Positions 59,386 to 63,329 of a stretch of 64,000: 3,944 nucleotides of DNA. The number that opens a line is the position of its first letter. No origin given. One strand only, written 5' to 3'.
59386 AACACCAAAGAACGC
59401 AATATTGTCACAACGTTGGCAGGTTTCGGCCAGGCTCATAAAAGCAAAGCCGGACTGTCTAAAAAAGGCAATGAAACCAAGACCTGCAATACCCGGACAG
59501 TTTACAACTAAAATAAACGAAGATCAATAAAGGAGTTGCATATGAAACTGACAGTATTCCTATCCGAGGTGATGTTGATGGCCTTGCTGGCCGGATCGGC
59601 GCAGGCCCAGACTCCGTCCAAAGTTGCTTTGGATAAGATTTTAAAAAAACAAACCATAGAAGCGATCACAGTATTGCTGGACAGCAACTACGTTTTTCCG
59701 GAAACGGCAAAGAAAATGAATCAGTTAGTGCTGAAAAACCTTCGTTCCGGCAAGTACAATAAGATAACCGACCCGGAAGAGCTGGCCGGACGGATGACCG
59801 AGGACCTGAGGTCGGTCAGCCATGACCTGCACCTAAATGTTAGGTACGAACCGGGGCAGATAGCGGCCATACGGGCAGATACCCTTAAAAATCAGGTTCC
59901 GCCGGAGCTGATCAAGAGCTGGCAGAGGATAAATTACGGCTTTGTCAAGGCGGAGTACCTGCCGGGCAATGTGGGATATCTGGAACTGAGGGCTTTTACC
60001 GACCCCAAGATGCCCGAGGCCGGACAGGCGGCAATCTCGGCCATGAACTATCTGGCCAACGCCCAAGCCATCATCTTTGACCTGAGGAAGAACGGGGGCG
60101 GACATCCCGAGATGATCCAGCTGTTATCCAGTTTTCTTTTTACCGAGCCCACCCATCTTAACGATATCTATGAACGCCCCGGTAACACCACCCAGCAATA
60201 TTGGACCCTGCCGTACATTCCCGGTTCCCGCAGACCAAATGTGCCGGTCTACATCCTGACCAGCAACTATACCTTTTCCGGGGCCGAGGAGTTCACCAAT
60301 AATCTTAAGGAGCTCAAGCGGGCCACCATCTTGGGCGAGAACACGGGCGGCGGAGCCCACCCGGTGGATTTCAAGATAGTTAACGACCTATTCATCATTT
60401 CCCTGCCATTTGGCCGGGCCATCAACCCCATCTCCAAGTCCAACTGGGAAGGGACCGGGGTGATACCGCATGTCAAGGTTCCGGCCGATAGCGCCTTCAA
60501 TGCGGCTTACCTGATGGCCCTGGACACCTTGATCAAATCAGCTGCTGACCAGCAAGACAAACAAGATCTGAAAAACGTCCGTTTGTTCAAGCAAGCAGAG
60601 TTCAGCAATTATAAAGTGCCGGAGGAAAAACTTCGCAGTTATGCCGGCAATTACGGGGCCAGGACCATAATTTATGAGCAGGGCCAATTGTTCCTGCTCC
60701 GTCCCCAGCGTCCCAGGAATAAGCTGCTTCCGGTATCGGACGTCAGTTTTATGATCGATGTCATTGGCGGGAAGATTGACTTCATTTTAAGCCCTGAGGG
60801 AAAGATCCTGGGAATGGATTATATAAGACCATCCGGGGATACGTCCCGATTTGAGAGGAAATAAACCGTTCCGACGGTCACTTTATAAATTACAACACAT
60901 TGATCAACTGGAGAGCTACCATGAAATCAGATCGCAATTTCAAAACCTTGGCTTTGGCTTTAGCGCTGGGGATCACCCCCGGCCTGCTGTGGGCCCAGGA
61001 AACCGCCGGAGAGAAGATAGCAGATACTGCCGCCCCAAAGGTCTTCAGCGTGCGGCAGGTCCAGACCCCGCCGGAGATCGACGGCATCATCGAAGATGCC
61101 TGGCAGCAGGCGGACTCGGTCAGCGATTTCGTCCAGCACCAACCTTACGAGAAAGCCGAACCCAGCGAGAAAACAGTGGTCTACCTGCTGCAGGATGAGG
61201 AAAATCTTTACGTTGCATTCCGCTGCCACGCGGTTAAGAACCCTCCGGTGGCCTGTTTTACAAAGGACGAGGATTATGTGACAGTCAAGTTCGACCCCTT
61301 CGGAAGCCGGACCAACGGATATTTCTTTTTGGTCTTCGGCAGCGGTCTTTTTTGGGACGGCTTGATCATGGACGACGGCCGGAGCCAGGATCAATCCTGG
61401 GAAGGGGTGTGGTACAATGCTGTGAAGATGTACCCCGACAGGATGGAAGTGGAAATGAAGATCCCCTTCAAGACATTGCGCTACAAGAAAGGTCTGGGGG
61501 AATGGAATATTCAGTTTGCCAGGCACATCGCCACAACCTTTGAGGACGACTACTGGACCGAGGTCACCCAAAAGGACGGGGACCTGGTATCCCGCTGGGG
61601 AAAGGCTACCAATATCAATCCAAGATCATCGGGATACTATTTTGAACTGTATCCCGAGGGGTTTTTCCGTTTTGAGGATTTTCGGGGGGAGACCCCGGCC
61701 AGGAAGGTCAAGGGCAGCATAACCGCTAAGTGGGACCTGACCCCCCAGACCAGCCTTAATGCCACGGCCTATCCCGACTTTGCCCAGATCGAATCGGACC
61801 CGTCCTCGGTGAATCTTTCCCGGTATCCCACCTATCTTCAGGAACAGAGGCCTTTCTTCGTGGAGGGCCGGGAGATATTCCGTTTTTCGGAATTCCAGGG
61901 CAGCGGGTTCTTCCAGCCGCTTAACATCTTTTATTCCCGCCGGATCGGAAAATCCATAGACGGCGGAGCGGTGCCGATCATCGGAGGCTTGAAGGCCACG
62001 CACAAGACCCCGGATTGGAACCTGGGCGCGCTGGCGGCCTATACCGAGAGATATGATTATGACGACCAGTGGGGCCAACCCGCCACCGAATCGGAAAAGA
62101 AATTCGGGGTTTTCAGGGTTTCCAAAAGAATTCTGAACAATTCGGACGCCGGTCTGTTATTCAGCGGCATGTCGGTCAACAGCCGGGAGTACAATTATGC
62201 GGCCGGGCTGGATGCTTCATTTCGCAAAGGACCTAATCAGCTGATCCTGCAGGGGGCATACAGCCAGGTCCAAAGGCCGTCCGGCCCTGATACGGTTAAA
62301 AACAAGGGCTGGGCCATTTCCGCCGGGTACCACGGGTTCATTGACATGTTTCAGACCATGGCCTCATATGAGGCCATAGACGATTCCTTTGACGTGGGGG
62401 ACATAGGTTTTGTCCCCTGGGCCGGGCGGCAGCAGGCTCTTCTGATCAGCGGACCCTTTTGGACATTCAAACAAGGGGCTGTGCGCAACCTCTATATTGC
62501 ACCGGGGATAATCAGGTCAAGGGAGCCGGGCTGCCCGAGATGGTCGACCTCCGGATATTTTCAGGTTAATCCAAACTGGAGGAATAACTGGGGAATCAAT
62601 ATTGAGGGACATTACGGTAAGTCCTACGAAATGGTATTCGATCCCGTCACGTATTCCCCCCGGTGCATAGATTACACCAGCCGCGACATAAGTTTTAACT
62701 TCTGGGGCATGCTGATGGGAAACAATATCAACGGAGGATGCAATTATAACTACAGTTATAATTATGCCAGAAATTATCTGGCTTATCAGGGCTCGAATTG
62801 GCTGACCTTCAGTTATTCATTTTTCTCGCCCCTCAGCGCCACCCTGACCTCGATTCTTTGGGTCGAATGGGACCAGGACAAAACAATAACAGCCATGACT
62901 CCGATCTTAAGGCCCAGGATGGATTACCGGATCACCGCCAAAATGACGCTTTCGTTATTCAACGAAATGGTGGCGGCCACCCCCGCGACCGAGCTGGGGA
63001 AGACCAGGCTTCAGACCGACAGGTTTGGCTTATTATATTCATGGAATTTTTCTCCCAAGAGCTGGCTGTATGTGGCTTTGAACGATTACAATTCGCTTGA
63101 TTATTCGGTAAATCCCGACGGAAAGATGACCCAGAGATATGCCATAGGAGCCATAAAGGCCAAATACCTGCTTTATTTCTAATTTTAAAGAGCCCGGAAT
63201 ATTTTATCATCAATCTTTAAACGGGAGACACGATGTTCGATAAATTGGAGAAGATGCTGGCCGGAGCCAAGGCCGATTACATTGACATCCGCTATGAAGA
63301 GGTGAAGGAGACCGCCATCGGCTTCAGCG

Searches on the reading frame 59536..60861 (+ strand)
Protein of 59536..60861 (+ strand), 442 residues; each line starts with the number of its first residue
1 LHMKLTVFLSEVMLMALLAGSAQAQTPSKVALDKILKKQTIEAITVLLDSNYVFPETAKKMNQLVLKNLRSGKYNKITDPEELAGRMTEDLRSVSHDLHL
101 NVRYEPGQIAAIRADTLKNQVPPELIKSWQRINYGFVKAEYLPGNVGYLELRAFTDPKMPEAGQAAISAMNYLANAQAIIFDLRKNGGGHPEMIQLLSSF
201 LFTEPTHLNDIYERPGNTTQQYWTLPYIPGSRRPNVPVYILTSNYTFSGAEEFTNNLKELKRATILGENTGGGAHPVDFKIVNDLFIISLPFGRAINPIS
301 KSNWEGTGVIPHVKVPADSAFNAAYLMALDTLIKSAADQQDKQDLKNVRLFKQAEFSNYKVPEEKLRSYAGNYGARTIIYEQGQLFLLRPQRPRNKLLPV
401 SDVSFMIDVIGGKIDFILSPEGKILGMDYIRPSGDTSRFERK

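Call 100: search_protein_families(library=pfam, max_evalue=0.00001, proteins=[window:59536-60861:+])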
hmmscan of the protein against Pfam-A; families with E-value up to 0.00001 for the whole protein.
window:59536-60861:+ (442 aa): 2 families
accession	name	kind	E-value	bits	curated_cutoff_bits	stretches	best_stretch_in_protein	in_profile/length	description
PF03572.23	Peptidase_S41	-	6.4e-23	81.6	24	1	145-315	1-165/165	Peptidase family S41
PF11918.13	Peptidase_S41_N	-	5.3e-13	49.6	26.6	1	39-126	20-109/129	N-terminal domain of Peptidase_S41 in eukaryotic IRBP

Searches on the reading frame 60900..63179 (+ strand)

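Call 100: search_protein_families(library=pfam, max_evalue=0.00001, proteins=[window:60900-63179:+])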
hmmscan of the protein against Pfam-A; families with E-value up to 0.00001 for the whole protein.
window:60900-63179:+ (760 aa): 1 family
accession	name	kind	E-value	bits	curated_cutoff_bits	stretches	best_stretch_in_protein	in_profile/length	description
PF19313.5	DUF5916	-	4.3e-15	55.9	22.6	1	259-353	16-98/572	Domain of unknown function (DUF5916)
